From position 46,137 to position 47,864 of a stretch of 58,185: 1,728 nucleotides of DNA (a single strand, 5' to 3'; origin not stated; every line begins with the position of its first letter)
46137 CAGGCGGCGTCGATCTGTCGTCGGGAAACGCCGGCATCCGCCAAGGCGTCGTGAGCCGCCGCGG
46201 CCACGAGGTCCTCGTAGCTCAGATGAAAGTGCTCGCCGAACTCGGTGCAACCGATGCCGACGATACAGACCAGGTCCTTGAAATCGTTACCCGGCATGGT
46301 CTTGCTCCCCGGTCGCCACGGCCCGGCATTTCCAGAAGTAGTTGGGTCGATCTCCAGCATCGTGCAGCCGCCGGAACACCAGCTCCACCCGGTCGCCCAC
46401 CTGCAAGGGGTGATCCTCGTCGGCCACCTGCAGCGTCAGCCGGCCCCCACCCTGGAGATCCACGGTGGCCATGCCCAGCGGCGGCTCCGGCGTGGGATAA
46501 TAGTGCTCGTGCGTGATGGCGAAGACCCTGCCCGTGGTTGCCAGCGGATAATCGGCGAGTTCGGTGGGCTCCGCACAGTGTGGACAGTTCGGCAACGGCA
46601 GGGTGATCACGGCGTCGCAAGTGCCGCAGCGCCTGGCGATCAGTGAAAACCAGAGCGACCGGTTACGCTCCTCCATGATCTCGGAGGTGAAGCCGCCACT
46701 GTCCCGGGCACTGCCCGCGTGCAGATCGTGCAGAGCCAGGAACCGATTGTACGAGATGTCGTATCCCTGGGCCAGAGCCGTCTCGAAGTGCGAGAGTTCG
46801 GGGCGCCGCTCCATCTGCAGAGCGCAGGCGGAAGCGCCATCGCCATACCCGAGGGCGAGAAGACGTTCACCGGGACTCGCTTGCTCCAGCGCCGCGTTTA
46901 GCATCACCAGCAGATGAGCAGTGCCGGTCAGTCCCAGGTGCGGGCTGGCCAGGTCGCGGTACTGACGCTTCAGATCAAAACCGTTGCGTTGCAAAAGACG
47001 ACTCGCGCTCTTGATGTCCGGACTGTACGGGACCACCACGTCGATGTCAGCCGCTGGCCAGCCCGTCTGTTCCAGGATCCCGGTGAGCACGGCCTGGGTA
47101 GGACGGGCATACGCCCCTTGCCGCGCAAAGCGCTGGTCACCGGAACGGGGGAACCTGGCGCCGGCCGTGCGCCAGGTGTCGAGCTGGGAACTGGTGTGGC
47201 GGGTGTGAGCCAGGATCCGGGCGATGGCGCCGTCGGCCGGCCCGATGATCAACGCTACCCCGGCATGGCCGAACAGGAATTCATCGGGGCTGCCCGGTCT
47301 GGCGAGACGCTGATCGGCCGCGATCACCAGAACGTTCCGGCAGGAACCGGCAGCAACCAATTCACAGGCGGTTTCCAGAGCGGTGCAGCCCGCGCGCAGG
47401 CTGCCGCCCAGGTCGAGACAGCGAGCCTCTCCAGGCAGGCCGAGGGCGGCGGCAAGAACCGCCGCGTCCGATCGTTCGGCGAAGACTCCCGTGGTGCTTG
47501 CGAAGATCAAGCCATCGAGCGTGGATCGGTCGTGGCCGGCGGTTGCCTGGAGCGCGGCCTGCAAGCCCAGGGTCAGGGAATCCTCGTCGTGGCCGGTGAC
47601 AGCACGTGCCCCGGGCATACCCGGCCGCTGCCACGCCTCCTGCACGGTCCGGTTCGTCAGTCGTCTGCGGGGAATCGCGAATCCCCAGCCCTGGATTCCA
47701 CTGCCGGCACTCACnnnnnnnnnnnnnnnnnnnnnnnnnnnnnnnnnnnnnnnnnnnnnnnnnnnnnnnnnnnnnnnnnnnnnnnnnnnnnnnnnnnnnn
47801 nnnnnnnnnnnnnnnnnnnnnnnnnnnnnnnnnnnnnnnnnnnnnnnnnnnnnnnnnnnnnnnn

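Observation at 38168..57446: Rewired, tryptophan-linked iaa-like cluster for anaerobic indole-ring catabolism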

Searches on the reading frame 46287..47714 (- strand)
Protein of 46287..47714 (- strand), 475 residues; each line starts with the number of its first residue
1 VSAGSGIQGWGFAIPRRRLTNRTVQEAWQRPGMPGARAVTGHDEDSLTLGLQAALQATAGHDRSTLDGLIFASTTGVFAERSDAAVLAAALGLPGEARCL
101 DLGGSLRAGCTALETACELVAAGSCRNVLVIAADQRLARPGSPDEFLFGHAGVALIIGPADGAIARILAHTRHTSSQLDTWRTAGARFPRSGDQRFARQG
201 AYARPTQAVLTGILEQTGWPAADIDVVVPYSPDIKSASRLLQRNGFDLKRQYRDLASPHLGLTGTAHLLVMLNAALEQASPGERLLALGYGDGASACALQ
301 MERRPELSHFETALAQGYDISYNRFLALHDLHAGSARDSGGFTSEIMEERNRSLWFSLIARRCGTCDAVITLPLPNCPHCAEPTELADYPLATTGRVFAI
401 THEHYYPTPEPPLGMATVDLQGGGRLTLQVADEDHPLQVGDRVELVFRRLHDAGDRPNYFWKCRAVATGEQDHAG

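Call 4: search_protein_families(library=pfam, proteins=[window:46287-47714:-])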
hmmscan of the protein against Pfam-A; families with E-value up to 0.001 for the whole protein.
window:46287-47714:- (475 aa): 3 families
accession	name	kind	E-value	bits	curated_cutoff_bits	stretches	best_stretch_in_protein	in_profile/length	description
PF08541.16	ACP_syn_III_C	-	9.4e-08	32.6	26.6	1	214-299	1-86/90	3-Oxoacyl-[acyl-carrier-protein (ACP)] synthase III C terminal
PF08545.16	ACP_syn_III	-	1e-07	32.2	24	1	108-170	9-74/80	3-Oxoacyl-[acyl-carrier-protein (ACP)] synthase III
PF01796.24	OB_ChsH2_C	-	5.2e-07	29.9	27.1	1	390-448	3-65/65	ChsH2, C-terminal OB-fold domain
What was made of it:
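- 46287..47714 (-): Pseudo-HMG-CoA-synthase domain fused to DUF35 (zinc ribbon plus OB fold), 475 aa. It is the predicted scaffold partner of the thiolase. Pfam finds ACP_syn_III(_C) and OB_ChsH2_C (call 4).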

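Call 15: search_protein_families(library=ncbifam, proteins=[window:46287-47714:-], max_evalue=0.00001)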
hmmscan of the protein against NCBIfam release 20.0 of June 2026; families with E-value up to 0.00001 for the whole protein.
window:46287-47714:- (475 aa): 7 families
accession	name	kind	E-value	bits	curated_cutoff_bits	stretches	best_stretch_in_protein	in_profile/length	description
NF003274.0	PRK04262.1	equivalog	8.7e-51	173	244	1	5-305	3-310/347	hydroxymethylglutaryl-CoA synthase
TIGR00748.1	HMG_CoA_syn_Arc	equivalog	1.6e-34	119.7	353.35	1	5-302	2-306/345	hydroxymethylglutaryl-CoA synthase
NF006829.0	PRK09352.1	subfamily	3.5e-16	59.1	249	1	4-299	4-317/322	beta-ketoacyl-ACP synthase 3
TIGR01835.1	HMG-CoA-S_prok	equivalog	8.6e-15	54.4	360.35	1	38-296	41-310/382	hydroxymethylglutaryl-CoA synthase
TIGR00747.1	fabH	subfamily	5.8e-11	42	292.1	1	30-298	36-317/322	beta-ketoacyl-ACP synthase III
NF006720.0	PRK09258.1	equivalog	9.3e-07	28.5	285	0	209-300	244-335/338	3-oxoacyl-ACP synthase III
NF005541.0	PRK07204.1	equivalog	2.6e-06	27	402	0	43-300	49-326/329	beta-ketoacyl-ACP synthase III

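Call 48: search_solved_structures(query=window:46287-47714:-, max_evalue=0.001, show_alignments=2)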
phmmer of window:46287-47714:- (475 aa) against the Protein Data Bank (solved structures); distinct sequences matched with E-value up to 0.001: 26.
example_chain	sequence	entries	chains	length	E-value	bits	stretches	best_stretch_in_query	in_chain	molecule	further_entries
6esq_I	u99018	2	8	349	2.4e-27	99.2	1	6-301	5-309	HydroxyMethylGlutaryl-CoA synthase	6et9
9skh_A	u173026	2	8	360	7.1e-27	97.6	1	6-302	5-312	2,4-diacetylphloroglucinol biosynthesis protein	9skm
5m3k_A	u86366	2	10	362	1.3e-22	83.5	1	6-301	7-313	PhlA | Hydroxymethylglutaryl-CoA synthase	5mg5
9vbo_A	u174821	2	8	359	9.7e-13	51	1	6-304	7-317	3-oxoacyl-[acyl-carrier-protein (ACP)] synthase III, C-terminal domain protein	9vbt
6a9n_A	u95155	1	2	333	3.1e-09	39.5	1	23-294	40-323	3-oxoacyl-[acyl-carrier-protein] synthase 3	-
1tvz_A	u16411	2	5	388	3.3e-09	39.4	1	38-242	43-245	3-hydroxy-3-methylglutaryl-CoA synthase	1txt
1xpk_A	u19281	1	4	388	3.4e-09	39.4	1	38-242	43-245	3-hydroxy-3-methylglutaryl CoA synthase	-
1xpl_A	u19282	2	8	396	3.5e-09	39.3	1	38-242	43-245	3-hydroxy-3-methylglutaryl CoA synthase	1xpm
6esq_E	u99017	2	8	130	9.3e-09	37.9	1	354-455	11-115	Pfam DUF35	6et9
1mzj_A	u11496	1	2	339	2.6e-07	33.1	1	7-297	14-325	Beta-ketoacylsynthase III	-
8vdb_A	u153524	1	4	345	1.4e-06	30.8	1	10-296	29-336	Beta-ketoacyl-[acyl-carrier-protein] synthase III 2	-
4wzu_A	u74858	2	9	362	1.5e-06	30.6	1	7-295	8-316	3-oxoacyl-[acyl-carrier-protein] synthase 3 protein 2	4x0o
4x9k_A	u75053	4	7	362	1.6e-06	30.6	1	7-295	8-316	3-oxoacyl-[acyl-carrier-protein] synthase 3 protein 2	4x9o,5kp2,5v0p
4ryb_A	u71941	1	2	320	1.6e-06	30.5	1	29-296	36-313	3-oxoacyl-[acyl-carrier-protein] synthase 3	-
4ylt_A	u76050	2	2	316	1.7e-06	30.4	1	31-161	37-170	3-oxoacyl-[acyl-carrier-protein] synthase 3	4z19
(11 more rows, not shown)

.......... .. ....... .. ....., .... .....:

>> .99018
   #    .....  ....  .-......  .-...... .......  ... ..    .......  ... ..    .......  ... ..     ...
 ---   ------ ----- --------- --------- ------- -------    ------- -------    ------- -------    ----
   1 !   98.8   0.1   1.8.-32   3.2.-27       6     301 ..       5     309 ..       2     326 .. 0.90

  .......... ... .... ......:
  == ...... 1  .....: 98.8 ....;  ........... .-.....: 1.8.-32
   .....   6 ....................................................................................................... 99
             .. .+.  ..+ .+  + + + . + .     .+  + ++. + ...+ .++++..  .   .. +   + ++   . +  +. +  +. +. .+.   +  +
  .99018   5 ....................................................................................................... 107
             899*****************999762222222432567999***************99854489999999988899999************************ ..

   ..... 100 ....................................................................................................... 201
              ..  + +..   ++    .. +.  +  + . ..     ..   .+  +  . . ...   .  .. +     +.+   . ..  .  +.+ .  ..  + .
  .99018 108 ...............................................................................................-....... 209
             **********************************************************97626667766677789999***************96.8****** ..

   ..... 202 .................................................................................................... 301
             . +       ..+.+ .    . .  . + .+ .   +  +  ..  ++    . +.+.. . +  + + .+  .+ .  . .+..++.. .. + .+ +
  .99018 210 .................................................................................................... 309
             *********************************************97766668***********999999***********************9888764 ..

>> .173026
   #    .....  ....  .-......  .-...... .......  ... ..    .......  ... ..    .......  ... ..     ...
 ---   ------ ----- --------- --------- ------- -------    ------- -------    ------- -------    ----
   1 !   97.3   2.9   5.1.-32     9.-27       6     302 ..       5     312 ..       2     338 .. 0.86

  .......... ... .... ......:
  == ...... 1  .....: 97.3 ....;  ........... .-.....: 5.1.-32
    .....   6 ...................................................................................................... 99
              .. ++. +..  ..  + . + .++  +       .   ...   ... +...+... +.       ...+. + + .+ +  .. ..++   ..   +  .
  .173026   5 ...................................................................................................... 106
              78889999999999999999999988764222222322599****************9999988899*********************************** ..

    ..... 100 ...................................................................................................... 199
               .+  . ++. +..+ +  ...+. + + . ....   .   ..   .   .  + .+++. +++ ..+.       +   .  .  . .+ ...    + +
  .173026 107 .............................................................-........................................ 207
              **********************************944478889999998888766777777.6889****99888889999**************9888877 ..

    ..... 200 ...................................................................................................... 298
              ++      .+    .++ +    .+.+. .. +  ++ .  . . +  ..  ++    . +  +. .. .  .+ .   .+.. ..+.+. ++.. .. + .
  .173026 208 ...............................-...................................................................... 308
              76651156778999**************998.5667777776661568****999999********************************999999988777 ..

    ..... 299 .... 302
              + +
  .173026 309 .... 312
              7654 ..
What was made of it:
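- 46287..47714 (-): The best solved relatives are HMGCS of the archaeal thiolase/HMGCS/DUF35 complex (6esq), PhlA, and DUF35 chains (call 48).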

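Call 78: search_protein_representatives(protein=window:46287-47714:-)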
Query: 475 residues. Proteins with E-value up to 0.001 (for the whole library): 2333; up to 1e-10: 1167; up to 1e-30: 351. The best 150 are listed.
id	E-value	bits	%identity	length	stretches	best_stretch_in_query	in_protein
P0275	1.8e-203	693.2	72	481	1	24-475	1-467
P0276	9.7e-123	427.0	47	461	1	2-466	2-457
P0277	1.1e-97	344.3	41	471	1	6-469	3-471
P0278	1.6e-97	343.8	46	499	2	32-464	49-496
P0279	3.6e-92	326.2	40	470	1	6-465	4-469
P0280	4.5e-90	319.3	42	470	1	36-467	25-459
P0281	6.3e-90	318.8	42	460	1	5-465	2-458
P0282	2.4e-88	313.6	71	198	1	271-466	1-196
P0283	1.4e-84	301.2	37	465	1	10-464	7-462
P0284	2.0e-84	300.6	44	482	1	3-471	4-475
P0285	4.8e-84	299.4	51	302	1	1-296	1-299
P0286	5.5e-84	299.2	39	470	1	6-467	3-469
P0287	1.2e-83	298.1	37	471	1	5-469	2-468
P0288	3.1e-83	296.7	36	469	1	6-465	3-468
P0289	2.3e-81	290.6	46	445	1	34-466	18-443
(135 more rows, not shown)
